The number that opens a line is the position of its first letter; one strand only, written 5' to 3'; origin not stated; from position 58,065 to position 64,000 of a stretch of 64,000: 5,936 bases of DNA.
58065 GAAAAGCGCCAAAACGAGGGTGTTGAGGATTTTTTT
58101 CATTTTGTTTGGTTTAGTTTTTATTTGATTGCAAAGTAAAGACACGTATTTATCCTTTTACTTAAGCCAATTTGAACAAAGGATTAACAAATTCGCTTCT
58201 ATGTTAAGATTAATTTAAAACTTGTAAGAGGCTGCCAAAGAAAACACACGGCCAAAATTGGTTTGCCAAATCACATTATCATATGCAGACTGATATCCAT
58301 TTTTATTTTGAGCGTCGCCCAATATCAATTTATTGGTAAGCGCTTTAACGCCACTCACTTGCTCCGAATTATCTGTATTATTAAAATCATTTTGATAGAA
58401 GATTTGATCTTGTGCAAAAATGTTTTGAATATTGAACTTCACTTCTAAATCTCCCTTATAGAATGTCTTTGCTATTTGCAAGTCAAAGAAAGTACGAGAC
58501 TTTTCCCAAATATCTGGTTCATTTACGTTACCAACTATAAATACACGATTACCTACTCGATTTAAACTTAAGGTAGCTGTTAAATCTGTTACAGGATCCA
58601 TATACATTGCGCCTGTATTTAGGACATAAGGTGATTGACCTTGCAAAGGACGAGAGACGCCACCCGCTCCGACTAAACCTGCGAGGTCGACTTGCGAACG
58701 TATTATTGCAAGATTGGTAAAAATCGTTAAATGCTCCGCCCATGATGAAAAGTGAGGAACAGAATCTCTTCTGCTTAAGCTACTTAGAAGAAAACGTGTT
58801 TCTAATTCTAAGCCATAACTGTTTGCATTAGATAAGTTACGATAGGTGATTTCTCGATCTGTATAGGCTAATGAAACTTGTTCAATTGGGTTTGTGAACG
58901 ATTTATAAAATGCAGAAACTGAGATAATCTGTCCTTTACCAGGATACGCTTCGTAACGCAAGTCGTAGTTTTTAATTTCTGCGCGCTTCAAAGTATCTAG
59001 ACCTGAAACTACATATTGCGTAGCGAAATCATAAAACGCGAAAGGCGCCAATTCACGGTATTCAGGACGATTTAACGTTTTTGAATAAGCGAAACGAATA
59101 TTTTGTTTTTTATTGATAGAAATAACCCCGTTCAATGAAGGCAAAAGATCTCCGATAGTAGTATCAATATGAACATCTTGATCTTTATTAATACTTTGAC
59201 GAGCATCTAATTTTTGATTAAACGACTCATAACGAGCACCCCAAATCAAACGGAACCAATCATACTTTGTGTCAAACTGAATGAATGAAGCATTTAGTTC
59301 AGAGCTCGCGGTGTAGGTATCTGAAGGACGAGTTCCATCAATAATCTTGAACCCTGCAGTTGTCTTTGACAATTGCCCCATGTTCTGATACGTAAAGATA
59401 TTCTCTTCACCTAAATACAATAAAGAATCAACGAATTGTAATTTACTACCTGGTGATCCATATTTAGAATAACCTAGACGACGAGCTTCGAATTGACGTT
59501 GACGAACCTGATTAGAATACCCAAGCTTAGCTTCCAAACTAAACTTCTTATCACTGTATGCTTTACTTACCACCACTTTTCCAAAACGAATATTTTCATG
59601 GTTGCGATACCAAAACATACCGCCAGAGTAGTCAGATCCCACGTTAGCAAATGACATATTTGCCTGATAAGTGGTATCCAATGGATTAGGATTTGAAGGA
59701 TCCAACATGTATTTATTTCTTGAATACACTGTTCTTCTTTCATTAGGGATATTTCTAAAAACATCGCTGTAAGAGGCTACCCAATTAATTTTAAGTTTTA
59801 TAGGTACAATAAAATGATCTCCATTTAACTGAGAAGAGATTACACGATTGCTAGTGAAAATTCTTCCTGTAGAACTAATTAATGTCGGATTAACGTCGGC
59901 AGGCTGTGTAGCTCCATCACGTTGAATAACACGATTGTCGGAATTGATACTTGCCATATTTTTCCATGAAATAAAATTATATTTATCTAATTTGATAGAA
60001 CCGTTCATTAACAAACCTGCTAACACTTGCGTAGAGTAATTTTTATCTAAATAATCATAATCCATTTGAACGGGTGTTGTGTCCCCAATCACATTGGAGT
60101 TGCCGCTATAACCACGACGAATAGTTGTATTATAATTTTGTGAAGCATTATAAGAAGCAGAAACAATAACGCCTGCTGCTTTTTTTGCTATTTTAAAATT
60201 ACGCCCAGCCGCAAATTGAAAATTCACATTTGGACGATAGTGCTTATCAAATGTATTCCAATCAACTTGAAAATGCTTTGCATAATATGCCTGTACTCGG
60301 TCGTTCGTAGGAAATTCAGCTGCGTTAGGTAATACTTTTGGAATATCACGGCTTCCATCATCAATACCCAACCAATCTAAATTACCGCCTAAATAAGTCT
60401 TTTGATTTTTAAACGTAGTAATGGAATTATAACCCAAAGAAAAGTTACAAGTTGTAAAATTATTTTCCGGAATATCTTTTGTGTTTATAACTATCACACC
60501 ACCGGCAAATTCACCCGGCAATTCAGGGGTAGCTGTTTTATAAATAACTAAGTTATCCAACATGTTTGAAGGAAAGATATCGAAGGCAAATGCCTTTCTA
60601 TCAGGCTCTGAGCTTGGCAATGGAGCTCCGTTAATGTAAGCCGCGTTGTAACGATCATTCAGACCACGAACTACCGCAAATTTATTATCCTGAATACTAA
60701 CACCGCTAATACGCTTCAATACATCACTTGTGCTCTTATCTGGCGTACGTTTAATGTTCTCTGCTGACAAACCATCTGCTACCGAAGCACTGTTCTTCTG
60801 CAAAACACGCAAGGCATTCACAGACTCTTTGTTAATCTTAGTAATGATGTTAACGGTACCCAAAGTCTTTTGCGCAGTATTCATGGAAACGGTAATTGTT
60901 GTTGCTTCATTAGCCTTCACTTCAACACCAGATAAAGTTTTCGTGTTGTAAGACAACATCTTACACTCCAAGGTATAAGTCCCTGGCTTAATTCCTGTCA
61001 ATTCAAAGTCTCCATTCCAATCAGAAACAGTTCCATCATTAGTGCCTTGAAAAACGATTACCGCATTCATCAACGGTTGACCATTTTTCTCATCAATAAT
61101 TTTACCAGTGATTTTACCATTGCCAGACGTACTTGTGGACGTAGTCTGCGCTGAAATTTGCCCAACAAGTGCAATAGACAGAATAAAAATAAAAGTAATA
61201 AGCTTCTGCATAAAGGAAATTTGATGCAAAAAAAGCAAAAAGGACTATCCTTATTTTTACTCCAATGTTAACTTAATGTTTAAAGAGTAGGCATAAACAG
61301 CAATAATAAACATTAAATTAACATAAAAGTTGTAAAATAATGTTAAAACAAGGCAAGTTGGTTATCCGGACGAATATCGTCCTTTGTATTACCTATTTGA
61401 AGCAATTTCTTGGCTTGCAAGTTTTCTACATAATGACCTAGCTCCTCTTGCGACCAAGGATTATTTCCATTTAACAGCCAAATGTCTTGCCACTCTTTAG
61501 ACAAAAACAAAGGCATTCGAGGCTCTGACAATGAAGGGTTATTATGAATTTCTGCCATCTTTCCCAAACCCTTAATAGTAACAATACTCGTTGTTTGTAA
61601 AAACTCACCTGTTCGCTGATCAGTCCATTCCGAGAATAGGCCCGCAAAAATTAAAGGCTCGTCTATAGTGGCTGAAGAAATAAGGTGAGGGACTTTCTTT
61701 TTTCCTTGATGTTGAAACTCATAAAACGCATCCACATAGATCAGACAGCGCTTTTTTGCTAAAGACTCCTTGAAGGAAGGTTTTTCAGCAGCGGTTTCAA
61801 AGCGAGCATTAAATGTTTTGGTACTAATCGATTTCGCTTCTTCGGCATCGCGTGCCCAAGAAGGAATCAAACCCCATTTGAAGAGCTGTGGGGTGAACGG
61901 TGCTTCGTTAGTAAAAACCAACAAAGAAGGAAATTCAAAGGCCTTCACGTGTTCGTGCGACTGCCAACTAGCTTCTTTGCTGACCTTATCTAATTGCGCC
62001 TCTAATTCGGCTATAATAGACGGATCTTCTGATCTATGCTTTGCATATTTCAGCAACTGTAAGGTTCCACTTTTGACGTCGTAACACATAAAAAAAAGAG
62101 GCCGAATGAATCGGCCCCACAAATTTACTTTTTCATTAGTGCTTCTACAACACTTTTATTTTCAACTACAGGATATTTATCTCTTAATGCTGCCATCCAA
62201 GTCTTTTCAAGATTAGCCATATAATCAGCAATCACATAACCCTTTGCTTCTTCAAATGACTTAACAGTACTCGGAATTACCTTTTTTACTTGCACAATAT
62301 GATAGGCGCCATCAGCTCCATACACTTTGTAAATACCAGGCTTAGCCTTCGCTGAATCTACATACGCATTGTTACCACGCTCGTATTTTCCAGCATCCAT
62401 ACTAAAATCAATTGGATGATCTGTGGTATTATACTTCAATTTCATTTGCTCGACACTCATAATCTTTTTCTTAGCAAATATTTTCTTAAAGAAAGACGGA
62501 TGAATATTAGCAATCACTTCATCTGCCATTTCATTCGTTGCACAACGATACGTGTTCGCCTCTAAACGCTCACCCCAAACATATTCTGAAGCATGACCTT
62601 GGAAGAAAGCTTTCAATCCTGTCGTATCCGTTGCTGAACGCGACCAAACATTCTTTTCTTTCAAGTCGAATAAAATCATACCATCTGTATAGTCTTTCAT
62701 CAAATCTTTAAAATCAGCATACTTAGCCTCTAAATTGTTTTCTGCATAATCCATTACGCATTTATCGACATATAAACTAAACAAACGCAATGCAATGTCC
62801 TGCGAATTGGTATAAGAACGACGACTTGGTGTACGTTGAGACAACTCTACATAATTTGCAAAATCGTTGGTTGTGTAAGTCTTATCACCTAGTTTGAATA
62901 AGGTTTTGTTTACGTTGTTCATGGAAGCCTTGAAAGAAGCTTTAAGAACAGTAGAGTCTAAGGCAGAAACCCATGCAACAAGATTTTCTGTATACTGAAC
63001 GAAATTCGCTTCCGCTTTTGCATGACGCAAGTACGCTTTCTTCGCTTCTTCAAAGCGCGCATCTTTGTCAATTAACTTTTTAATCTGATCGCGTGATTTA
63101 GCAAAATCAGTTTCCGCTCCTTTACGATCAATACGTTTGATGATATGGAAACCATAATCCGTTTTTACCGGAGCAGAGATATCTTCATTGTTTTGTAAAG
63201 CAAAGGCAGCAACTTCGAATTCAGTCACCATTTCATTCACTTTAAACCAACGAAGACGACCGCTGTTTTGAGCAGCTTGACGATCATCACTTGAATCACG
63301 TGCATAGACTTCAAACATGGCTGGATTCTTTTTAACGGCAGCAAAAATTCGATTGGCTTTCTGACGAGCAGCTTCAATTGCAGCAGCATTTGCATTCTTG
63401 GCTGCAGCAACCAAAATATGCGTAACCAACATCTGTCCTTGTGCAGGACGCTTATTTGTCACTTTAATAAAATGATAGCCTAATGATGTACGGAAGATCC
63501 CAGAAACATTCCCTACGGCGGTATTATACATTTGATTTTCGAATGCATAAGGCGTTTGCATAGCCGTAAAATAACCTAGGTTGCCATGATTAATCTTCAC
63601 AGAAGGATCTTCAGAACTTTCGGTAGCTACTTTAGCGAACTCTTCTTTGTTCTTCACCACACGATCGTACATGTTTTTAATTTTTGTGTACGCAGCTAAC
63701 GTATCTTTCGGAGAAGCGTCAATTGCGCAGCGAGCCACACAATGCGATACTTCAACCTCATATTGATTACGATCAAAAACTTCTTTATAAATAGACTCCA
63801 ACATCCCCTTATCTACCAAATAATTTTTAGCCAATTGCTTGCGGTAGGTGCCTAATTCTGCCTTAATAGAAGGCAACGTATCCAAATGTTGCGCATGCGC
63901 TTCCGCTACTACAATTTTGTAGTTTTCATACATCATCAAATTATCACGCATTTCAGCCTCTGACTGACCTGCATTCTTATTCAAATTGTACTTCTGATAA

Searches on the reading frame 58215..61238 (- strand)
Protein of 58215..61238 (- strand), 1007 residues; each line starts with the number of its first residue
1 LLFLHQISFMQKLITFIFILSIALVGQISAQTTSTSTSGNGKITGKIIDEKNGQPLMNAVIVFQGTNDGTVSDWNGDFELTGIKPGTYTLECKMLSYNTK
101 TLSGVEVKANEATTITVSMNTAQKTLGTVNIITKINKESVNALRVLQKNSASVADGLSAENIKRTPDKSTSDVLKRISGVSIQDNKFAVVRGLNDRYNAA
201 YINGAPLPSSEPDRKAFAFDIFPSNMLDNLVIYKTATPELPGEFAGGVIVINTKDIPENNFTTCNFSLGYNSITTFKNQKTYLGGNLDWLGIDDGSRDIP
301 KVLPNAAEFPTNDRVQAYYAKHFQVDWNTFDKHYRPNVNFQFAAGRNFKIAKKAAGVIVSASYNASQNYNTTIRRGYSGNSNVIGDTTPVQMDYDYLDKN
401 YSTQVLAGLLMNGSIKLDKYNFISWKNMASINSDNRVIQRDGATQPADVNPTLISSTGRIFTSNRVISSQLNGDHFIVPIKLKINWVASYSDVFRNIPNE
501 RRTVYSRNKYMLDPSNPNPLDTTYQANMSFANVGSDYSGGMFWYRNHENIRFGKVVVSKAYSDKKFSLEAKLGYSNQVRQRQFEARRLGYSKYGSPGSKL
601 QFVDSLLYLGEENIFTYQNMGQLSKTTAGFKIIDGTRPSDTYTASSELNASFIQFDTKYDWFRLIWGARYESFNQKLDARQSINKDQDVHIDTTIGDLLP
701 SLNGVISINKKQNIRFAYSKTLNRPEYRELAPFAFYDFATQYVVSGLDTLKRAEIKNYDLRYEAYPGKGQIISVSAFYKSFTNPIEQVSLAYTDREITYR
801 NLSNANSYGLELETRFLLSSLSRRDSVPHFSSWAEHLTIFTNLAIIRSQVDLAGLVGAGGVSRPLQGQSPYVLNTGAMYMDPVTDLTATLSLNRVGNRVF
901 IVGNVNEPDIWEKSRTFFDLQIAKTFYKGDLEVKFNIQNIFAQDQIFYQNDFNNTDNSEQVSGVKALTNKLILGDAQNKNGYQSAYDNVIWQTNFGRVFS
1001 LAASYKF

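Call 9: search_protein_families(library=pfam, proteins=[window:58215-61238:-], max_evalue=0.001)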
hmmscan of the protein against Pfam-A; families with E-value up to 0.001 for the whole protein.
window:58215-61238:- (1007 aa): 5 families
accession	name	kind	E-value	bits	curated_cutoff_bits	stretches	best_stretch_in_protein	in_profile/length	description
PF14905.12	OMP_b-brl_3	-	1.6e-21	77.3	27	1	637-959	103-392/408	Outer membrane protein beta-barrel family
PF13715.12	CarbopepD_reg_2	-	2.4e-16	60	32.2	1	43-129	1-86/88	CarboxypepD_reg-like domain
PF13620.12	CarboxypepD_reg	-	3.7e-16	59.7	32.3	1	43-119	2-81/82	Carboxypeptidase regulatory-like domain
PF07715.20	Plug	-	7.9e-10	39.6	23.9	1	150-247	5-106/107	TonB-dependent Receptor Plug Domain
PF17802.7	SpaA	-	0.00079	20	23.1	0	41-121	1-80/91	Prealbumin-like fold domain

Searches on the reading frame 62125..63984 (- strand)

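Call 9: search_protein_families(library=pfam, proteins=[window:62125-63984:-], max_evalue=0.001)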
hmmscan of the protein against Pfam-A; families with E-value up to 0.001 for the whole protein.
window:62125-63984:- (619 aa): 3 families
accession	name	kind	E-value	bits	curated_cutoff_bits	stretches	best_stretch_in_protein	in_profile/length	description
PF00639.27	Rotamase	-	2.2e-44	150.8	21.7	2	189-285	1-96/97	PPIC-type PPIASE domain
PF13616.12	Rotamase_3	-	1.6e-40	138.7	22.5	2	181-287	12-115/116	PPIC-type PPIASE domain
PF13145.12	Rotamase_2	-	1.5e-17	64.9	27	2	188-295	25-117/121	PPIC-type PPIASE domain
